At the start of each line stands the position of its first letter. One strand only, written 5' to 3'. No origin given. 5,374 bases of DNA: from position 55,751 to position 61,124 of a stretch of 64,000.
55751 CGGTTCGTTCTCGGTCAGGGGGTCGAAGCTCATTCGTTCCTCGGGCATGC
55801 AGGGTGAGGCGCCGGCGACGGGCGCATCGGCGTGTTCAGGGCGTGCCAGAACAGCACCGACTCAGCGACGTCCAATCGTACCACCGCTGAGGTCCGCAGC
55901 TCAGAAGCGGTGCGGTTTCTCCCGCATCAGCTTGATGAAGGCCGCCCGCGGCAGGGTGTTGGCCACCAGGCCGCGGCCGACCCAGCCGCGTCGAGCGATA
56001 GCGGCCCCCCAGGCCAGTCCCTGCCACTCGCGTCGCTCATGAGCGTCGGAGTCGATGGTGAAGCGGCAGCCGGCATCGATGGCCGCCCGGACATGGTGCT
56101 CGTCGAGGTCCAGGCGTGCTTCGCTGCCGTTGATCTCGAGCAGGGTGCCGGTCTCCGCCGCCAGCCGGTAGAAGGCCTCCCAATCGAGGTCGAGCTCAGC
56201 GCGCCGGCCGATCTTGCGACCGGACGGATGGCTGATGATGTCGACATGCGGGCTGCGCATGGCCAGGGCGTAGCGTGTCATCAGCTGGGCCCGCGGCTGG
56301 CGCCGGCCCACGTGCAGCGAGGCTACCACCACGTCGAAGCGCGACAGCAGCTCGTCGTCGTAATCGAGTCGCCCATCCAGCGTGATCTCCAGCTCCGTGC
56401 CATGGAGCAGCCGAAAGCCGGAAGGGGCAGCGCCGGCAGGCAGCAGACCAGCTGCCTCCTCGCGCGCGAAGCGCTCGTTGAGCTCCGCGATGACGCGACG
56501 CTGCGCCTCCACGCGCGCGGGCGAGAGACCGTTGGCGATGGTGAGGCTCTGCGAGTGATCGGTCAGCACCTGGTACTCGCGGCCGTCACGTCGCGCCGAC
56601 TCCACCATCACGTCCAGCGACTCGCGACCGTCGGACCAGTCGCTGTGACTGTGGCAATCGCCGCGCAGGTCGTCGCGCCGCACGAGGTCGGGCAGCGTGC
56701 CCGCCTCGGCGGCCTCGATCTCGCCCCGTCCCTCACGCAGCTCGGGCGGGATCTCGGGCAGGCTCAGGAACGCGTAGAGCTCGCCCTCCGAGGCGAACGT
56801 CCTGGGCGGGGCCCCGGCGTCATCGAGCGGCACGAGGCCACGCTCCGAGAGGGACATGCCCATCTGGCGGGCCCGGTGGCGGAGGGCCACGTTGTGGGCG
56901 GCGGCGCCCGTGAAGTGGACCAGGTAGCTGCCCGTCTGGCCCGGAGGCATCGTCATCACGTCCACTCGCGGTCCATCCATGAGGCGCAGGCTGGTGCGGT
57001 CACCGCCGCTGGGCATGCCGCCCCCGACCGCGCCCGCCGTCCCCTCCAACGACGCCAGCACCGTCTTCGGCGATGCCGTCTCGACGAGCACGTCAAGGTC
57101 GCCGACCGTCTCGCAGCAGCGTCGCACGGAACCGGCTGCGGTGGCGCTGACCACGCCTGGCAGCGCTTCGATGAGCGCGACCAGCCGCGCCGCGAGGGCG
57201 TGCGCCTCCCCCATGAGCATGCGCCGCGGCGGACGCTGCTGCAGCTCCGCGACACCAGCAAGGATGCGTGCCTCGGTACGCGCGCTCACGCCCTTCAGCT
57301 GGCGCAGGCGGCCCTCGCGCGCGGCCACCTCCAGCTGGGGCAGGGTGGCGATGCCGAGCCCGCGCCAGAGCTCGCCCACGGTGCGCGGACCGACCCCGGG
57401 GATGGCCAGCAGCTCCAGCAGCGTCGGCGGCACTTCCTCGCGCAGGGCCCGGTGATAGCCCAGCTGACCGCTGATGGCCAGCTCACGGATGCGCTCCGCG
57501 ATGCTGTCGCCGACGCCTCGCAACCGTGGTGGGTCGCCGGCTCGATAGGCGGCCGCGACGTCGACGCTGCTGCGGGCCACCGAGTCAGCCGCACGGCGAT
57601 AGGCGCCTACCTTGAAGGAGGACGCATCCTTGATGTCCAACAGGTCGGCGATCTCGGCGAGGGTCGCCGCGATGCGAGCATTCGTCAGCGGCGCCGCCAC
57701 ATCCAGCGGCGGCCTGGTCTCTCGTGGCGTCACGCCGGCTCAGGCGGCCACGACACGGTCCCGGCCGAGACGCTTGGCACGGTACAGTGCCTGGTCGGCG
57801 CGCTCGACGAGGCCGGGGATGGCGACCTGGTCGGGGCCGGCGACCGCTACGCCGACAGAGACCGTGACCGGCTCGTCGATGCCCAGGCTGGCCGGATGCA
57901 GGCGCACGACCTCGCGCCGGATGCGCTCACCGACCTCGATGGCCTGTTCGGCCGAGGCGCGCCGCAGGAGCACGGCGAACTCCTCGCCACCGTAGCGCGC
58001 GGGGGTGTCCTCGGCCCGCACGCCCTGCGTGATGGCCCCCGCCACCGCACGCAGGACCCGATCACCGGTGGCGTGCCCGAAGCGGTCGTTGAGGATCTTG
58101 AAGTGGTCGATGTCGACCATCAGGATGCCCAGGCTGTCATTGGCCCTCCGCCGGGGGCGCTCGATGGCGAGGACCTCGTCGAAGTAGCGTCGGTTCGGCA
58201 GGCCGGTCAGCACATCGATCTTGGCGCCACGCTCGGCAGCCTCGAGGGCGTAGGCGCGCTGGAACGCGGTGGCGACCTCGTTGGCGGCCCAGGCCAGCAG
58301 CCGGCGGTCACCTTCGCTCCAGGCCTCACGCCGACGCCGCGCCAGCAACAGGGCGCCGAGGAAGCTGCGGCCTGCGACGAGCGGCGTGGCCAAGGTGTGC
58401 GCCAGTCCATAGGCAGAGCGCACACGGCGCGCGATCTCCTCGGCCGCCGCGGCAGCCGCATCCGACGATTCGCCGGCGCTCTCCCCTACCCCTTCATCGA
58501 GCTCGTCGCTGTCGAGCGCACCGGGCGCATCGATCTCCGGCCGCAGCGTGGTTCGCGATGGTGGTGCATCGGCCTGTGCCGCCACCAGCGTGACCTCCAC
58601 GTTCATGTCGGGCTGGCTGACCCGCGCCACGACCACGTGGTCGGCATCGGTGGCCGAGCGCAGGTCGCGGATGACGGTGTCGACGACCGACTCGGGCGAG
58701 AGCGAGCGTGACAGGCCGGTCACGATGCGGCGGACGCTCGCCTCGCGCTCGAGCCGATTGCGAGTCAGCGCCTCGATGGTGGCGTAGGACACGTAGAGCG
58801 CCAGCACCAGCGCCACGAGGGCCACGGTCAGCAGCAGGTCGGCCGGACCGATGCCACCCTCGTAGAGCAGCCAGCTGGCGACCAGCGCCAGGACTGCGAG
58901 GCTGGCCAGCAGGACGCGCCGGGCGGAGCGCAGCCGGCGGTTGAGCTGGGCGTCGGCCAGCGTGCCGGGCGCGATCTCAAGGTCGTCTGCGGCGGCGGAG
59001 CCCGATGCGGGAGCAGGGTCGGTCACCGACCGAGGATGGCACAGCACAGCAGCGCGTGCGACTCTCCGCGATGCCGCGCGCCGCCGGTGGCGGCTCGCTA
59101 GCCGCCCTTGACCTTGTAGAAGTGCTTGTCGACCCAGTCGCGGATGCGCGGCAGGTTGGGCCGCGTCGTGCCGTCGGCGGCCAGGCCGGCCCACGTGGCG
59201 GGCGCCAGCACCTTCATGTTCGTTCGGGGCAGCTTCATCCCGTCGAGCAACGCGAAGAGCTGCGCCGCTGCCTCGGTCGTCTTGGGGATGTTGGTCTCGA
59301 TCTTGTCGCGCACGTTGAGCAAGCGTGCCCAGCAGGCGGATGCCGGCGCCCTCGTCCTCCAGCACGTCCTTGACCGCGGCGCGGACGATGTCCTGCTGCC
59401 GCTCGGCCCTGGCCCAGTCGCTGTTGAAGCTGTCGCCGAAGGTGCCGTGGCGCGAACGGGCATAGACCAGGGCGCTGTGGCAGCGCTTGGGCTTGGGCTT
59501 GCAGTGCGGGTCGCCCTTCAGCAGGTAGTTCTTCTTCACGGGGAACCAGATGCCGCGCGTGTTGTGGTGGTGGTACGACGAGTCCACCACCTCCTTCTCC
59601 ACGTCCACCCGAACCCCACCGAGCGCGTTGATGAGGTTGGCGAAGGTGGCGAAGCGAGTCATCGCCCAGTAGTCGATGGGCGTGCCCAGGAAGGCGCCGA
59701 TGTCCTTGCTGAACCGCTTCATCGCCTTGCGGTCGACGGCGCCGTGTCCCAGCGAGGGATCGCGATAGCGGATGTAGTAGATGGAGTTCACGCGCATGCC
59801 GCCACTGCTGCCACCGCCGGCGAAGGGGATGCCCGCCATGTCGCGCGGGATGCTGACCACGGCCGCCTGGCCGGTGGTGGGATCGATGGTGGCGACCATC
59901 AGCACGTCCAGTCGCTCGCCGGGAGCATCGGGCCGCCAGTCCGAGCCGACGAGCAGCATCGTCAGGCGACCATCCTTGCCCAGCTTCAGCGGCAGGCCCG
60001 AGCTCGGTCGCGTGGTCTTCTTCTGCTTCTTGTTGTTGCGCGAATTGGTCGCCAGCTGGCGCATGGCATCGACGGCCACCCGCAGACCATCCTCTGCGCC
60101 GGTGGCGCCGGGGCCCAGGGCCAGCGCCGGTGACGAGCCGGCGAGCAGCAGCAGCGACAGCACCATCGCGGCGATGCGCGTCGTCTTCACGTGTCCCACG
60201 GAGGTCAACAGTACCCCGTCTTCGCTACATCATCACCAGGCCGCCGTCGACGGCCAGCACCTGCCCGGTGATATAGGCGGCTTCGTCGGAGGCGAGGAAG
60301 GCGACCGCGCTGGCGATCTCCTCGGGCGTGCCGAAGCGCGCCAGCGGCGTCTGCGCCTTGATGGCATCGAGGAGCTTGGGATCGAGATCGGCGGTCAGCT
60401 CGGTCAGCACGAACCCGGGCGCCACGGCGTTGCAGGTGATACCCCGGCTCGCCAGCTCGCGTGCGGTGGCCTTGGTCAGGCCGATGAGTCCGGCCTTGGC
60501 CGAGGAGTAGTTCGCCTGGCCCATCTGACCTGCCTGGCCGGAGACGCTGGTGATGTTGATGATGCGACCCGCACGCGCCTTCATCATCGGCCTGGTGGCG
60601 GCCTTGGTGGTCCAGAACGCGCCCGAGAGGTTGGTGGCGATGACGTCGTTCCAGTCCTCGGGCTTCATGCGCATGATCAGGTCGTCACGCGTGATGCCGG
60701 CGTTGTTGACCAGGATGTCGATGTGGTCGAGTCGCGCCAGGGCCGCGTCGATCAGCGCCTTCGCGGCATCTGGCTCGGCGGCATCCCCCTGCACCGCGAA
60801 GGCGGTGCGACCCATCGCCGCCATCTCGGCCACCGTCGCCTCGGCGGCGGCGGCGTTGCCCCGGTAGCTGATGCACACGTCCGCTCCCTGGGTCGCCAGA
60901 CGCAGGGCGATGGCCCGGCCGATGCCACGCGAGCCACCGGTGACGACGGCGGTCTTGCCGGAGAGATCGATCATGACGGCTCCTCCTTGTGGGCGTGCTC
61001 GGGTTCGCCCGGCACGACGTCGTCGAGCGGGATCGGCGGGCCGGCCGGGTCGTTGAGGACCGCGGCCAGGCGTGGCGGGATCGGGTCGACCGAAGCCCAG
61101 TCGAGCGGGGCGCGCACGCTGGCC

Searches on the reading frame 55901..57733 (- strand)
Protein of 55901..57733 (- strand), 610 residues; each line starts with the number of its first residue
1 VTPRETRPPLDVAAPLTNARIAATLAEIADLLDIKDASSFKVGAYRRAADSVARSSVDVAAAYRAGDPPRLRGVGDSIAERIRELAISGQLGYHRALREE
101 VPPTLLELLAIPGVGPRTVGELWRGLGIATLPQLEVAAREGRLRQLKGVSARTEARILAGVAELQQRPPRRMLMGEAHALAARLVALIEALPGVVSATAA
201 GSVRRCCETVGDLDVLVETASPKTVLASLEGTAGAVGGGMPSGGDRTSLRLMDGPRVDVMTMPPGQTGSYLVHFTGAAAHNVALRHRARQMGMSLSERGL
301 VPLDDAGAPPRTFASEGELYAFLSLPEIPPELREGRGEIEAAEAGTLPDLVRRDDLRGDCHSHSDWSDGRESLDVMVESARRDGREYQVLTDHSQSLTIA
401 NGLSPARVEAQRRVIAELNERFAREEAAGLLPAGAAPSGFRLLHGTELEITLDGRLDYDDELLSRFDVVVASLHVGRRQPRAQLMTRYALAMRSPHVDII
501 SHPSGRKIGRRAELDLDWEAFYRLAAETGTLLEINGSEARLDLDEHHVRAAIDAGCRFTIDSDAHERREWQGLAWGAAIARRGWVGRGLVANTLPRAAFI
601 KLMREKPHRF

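Call 30: search_protein_families(library=pfam, proteins=[window:55901-57733:-], max_evalue=0.001)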
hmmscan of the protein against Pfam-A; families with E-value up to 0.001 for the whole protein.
window:55901-57733:- (610 aa): 5 families
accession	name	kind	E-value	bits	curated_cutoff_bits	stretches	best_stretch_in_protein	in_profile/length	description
PF14791.11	DNA_pol_B_thumb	-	5.4e-16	58.6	25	1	271-334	2-63/63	DNA polymerase beta thumb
PF14716.13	HHH_8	-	1.1e-15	58.2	30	1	17-90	2-72/73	Helix-hairpin-helix domain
PF14520.12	HHH_5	-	4e-09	37.3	27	1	106-159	2-53/57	Helix-hairpin-helix domain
PF02811.25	PHP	-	0.00014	22.7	26.4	1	359-506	1-132/164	PHP domain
PF14792.12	DNA_pol_B_palm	-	0.00021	21.9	25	0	176-221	6-51/113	DNA polymerase beta palm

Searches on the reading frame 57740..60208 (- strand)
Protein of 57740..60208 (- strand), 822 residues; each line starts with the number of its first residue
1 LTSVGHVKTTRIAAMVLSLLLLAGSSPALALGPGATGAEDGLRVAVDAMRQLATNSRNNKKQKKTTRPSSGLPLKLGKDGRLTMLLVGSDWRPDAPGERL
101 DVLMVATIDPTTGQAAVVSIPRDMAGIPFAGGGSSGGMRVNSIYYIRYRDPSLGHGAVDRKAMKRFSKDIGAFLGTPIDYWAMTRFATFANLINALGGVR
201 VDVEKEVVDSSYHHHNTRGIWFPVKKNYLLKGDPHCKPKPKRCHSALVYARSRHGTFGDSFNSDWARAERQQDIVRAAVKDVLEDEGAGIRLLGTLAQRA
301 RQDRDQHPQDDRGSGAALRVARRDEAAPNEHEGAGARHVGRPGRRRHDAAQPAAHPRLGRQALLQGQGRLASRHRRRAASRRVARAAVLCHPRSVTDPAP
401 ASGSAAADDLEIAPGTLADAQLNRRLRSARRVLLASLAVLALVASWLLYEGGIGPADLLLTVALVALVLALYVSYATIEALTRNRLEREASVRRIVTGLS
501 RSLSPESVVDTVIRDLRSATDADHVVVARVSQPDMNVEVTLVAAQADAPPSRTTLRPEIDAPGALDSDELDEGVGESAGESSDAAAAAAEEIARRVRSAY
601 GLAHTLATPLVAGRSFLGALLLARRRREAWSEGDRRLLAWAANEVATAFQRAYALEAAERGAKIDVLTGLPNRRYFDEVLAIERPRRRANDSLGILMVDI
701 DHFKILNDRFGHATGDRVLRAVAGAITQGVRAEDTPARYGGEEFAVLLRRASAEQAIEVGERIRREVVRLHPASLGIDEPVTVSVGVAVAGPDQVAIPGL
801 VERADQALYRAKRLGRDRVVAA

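Call 30: search_protein_families(library=pfam, proteins=[window:57740-60208:-], max_evalue=0.001)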
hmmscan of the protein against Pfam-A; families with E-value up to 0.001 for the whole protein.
window:57740-60208:- (822 aa): 4 families
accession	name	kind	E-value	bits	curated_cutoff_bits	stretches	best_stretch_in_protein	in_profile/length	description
PF00990.26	GGDEF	-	2.3e-44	151.5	23.8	1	662-818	1-161/161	Diguanylate cyclase, GGDEF domain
PF03816.19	LytR_cpsA_psr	-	8.8e-20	71.8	24.6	1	100-282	2-148/150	LytR_cpsA_psr family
PF01590.32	GAF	-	3.1e-07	31.4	22.4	1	505-648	2-132/133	GAF domain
PF13492.12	GAF_3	-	5.7e-06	27.2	27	1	590-650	73-128/129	GAF domain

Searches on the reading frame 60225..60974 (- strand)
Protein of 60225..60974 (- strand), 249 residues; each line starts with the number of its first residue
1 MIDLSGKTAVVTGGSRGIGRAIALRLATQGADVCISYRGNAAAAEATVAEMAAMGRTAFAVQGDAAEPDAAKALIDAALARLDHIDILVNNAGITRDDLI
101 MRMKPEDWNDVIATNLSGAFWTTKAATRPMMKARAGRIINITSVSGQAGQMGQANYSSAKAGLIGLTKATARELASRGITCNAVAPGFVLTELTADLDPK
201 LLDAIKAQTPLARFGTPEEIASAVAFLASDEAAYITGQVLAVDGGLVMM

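Call 69: find_encoding_contigs(protein=window:60225-60974:-, flank=1000, max_places=3)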
Protein window:60225-60974:- (249 aa): no gene with exactly this product is on record in the collection.
